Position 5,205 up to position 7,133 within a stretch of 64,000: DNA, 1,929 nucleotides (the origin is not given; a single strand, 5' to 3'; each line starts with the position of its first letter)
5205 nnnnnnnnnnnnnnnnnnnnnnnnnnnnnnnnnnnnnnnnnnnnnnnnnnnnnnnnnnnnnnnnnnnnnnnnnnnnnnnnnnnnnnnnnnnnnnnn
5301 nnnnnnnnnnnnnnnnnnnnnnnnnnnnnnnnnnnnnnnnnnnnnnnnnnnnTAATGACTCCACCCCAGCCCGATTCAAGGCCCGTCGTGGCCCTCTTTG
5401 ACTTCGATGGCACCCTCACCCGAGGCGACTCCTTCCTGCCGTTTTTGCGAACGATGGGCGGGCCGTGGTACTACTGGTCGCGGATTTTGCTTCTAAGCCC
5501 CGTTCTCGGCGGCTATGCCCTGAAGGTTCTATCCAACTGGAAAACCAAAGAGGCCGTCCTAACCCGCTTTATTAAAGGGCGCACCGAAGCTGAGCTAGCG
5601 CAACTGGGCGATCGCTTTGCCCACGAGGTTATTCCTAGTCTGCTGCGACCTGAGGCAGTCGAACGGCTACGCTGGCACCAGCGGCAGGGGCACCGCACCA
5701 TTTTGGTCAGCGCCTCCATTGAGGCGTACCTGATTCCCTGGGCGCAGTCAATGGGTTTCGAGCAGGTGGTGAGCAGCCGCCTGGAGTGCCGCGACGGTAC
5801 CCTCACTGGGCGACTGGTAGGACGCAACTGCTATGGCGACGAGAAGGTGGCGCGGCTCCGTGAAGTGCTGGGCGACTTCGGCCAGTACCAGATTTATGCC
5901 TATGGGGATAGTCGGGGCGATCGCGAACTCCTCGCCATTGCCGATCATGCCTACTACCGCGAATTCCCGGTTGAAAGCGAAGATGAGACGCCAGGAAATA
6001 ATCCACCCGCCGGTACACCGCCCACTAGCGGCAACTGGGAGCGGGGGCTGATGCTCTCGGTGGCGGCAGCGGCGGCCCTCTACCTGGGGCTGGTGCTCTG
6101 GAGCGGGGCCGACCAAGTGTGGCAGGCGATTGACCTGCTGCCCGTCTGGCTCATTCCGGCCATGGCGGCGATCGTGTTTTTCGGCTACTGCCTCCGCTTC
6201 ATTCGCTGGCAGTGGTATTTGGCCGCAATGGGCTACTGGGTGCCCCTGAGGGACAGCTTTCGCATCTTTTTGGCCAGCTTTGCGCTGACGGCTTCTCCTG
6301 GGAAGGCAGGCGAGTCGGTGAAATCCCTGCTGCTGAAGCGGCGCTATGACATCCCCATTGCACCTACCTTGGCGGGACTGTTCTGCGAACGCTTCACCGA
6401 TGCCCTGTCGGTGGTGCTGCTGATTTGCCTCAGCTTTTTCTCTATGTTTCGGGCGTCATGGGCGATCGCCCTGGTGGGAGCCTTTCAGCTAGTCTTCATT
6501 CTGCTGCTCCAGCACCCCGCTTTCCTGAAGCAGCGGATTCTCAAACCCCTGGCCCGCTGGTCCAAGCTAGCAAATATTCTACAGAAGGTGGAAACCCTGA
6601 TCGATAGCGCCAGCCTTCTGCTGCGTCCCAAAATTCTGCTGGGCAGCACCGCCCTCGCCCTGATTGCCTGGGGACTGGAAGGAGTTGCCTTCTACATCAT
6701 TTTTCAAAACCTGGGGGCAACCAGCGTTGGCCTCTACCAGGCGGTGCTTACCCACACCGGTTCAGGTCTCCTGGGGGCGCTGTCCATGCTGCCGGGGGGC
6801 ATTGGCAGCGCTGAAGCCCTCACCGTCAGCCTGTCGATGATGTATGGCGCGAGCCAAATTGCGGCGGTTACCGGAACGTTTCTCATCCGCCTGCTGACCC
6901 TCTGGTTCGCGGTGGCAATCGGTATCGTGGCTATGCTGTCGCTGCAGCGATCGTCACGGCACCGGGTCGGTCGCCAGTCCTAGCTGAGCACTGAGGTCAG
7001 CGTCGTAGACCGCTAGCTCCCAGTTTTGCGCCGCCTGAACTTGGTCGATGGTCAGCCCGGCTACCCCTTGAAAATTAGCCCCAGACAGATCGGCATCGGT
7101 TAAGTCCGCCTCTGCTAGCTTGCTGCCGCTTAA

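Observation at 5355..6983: HAD phosphatase fused to an LPG-synthase-TM / flippase-like domain at the end of the DPA-like cluster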

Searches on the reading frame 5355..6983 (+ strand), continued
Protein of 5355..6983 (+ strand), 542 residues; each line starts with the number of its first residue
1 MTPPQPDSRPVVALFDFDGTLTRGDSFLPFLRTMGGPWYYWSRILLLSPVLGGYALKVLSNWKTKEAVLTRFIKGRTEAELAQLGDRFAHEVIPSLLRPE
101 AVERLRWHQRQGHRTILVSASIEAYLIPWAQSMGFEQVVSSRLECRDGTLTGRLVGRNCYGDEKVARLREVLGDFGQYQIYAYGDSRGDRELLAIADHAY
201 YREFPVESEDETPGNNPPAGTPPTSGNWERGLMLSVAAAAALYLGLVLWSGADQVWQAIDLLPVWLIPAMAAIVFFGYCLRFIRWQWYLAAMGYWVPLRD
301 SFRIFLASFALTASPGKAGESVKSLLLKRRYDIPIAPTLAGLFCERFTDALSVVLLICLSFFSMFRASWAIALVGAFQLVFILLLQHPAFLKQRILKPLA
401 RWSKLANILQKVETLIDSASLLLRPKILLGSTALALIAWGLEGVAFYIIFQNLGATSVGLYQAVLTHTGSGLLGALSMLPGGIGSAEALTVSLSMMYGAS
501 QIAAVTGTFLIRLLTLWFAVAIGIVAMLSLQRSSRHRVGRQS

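Call 60: find_encoding_contigs(protein=P0012, flank=10000, max_places=1)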
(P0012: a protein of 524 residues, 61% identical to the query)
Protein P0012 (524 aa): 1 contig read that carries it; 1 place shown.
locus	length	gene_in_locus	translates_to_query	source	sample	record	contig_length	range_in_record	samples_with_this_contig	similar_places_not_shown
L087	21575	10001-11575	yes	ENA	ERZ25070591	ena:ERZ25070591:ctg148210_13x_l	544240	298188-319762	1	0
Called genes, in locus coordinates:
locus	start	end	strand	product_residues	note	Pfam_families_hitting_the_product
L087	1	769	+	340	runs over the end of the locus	PF00535:Glycos_transf_2, PF10111:Glyco_tranf_2_2, PF13641:Glyco_tranf_2_3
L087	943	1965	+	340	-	PF00535:Glycos_transf_2, PF10111:Glyco_tranf_2_2, PF13641:Glyco_tranf_2_3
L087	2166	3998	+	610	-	PF00664:ABC_membrane, PF02463:SMC_N (faint), PF00005:ABC_tran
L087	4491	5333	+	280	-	PF01609:DDE_Tnp_1 (weak)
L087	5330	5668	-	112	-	-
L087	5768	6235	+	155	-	PF03400:DDE_Tnp_IS1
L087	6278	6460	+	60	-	-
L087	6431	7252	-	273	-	PF00685:Sulfotransfer_1 (weak), PF13469:Sulfotransfer_3 (faint)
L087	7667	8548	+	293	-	PF00685:Sulfotransfer_1, PF13469:Sulfotransfer_3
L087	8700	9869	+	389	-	PF01609:DDE_Tnp_1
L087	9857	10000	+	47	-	-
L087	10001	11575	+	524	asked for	PF12710:HAD, PF03706:LPG_synthase_TM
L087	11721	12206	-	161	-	PF13384:HTH_23, PF13551:HTH_29, PF13565:HTH_32 (weak), PF13592:HTH_33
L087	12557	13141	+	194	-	PF02796:HTH_7 (faint), PF13384:HTH_23, PF13518:HTH_28, PF13551:HTH_29, PF13565:HTH_32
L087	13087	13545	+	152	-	PF13358:DDE_3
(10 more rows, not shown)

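Call 61: find_encoding_contigs(protein=P0002, flank=10000, max_places=1)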
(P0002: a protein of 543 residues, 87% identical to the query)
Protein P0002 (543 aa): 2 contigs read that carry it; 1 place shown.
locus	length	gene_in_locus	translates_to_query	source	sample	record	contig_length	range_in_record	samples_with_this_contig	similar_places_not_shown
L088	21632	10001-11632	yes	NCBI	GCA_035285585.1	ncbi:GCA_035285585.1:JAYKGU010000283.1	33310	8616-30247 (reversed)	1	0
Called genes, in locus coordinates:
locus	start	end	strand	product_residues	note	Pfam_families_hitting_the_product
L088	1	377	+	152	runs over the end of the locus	PF02311:AraC_binding, PF07883:Cupin_2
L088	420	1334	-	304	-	PF02463:SMC_N (faint), PF00005:ABC_tran, PF13304:AAA_21 (faint)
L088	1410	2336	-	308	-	PF00528:BPD_transp_1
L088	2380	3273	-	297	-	PF00528:BPD_transp_1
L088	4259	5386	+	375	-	PF12849:PBP_like_2, PF01547:SBP_bac_1, PF12727:PBP_like (faint)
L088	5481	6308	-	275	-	PF02698:DUF218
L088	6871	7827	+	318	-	PF01040:UbiA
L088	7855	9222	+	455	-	PF01565:FAD_binding_4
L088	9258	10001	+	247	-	PF00106:adh_short, PF08659:KR, PF13561:adh_short_C2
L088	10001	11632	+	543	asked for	PF12710:HAD, PF03706:LPG_synthase_TM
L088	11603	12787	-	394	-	PF13599:Pentapeptide_4 (weak), PF00805:Pentapeptide (weak), PF13576:Pentapeptide_3 (faint), PF13599:Pentapeptide_4, PF00805:Pentapeptide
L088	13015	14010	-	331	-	-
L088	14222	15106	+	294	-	PF01435:Peptidase_M48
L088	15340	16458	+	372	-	PF09949:APP1_cat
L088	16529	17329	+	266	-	PF00929:RNase_T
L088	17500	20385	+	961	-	PF17162:DUF5118, PF17148:DUF5117, PF16313:DUF4953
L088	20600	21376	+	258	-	PF00072:Response_reg, PF00486:Trans_reg_C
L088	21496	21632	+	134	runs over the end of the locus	PF01641:SelR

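Call 67: find_encoding_contigs(protein=P0111, flank=8000, max_places=1)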
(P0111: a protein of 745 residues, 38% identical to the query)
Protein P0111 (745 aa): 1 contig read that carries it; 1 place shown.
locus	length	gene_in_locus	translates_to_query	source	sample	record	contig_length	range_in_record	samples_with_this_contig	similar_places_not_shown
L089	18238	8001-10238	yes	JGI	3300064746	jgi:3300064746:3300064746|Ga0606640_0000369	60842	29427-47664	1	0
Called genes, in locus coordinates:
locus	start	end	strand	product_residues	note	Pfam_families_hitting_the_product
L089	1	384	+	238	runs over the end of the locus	PF00440:TetR_N, PF13972:TetR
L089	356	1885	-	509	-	PF03007:WS_DGAT_cat, PF06974:WS_DGAT_C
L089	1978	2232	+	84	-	PF00887:ACBP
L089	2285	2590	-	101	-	PF09650:PHA_gran_rgn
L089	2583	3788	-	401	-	PF10023:Aminopep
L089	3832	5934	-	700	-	PF04879:Molybdop_Fe4S4, PF00384:Molybdopterin, PF01568:Molydop_binding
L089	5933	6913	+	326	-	PF01040:UbiA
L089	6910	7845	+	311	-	PF03706:LPG_synthase_TM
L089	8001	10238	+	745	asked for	PF13231:PMT_2, PF12710:HAD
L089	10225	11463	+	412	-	PF01546:Peptidase_M20, PF07687:M20_dimer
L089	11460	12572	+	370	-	PF10994:DUF2817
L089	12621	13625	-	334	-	-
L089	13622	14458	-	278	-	PF03309:Pan_kinase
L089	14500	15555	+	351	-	PF01636:APH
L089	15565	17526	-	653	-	PF02518:HATPase_c (faint), PF13589:HATPase_c_3, PF00183:HSP90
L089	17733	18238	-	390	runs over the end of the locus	PF00072:Response_reg, PF13487:HD_5, PF01966:HD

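Call 68: find_encoding_contigs(protein=P0113, flank=8000, max_places=1)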
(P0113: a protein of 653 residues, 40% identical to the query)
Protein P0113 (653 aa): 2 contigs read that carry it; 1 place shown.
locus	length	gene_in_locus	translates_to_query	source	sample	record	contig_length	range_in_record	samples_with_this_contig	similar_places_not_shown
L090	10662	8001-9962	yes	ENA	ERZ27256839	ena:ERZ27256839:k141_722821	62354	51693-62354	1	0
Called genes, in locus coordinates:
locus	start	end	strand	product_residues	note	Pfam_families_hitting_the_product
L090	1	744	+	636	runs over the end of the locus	PF13205:Big_5, PF22904:NOMO1-like_2nd (faint), PF09912:DUF2141 (faint)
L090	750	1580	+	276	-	PF11306:DUF3108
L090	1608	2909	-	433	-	PF00328:His_Phos_2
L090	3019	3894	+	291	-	PF03755:YicC-like_N, PF08340:YicC-like_C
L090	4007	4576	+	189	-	PF00625:Guanylate_kin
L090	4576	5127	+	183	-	PF01467:CTP_transf_like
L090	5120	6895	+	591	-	PF00884:Sulfatase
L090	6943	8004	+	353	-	PF01757:Acyl_transf_3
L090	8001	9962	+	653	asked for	PF12710:HAD, PF19558:DUF6080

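Call 70: search_protein_representatives(protein=window:5355-6980:+)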
Query: 542 residues. Proteins with E-value up to 0.001 (for the whole library): 10140; up to 1e-10: 4711; up to 1e-30: 904. The best 150 are listed.
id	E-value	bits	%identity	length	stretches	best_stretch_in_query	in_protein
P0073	2.0e-142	492.1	46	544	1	8-526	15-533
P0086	1.6e-117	409.8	49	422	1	116-528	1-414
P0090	6.7e-94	331.9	55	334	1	230-533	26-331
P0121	8.9e-87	308.4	55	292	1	5-284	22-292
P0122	3.4e-77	276.7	45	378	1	208-527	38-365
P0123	6.7e-76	272.5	38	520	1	8-529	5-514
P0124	1.7e-72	261.2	42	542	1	7-528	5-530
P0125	2.3e-67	244.3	32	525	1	11-527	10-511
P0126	4.0e-67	243.5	34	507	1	12-527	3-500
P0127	1.0e-65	238.9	51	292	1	10-213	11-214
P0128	7.5e-65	236.0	51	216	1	5-213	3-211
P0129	2.2e-64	234.4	55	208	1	326-532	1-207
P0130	1.2e-60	222.2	52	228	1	8-208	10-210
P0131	1.3e-60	222.0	34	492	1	91-535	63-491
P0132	8.6e-59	216.0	53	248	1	4-204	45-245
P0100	1.2e-42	162.7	46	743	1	12-207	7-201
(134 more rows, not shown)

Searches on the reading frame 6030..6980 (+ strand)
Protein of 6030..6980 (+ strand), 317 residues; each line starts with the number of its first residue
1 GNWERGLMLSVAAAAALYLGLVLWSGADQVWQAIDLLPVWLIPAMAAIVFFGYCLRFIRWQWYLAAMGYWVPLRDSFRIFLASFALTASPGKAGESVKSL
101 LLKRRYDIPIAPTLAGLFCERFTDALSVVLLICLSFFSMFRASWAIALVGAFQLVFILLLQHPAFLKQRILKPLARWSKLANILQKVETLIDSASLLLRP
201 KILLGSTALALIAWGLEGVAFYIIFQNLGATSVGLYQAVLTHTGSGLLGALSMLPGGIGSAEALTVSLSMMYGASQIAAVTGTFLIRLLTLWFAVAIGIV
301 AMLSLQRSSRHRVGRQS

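Call 30: search_dna_similar(query=window:6030-6980:+, collection=plasmids, mode=protein, max_evalue=0.00001, max_rows=40)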
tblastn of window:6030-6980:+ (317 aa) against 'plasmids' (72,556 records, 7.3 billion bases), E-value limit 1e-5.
Records with a match: 6; places in all: 6; records where one place covers at least 80% of the query: 6.
Best place of each record, by identity: <60% 6.
By first word of the organism name: Natronococcus 2; Leisingera 1; Haloterrigena 1; Halostagnicola 1; Indioceanicola 1.
By predicted mobility (MOB-suite, as given by PLSDB): non-mobilizable 6.
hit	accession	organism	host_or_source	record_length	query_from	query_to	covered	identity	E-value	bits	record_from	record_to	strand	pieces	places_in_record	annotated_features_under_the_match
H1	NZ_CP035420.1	Leisingera sp. NJS204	cell culture,Marine Biofilm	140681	44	307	83%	36.0%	4e-31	130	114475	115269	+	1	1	lysylphosphatidylglycerol synthase transmembrane domain-containing ...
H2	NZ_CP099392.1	Natronococcus sp. CG52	cell culture,salt lake sediment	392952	27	312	90%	31.7%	8e-31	129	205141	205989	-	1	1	lysylphosphatidylglycerol synthase transmembrane domain-containing ...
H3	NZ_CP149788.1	Haloterrigena sp. KLK7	cell culture,salt lake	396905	44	306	83%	32.6%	4e-26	115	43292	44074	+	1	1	lysylphosphatidylglycerol synthase transmembrane domain-containing ...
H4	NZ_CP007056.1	Halostagnicola larsenii XH-48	-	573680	52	306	80%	31.6%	6e-24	109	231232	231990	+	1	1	lysylphosphatidylglycerol synthase transmembrane domain-containing ...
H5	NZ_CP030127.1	Indioceanicola profundi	sediment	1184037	44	310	84%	29.6%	2e-16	87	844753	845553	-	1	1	none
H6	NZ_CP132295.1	Natronococcus sp. AD-5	cell culture,sediment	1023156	52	306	80%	29.6%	6e-24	109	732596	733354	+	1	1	record has no annotation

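Call 57: search_solved_structures(query=window:6030-6980:+, max_evalue=10, show_alignments=3)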
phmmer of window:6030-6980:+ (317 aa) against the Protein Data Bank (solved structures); distinct sequences matched with E-value up to 10: 2.
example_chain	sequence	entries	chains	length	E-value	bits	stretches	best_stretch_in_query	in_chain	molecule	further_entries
5n28_A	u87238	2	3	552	0.52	13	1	90-152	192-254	Methyl-coenzyme M reductase subunit alpha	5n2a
2x19_B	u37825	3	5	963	0.7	12.6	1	139-212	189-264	IMPORTIN-13 | IMPORTIN13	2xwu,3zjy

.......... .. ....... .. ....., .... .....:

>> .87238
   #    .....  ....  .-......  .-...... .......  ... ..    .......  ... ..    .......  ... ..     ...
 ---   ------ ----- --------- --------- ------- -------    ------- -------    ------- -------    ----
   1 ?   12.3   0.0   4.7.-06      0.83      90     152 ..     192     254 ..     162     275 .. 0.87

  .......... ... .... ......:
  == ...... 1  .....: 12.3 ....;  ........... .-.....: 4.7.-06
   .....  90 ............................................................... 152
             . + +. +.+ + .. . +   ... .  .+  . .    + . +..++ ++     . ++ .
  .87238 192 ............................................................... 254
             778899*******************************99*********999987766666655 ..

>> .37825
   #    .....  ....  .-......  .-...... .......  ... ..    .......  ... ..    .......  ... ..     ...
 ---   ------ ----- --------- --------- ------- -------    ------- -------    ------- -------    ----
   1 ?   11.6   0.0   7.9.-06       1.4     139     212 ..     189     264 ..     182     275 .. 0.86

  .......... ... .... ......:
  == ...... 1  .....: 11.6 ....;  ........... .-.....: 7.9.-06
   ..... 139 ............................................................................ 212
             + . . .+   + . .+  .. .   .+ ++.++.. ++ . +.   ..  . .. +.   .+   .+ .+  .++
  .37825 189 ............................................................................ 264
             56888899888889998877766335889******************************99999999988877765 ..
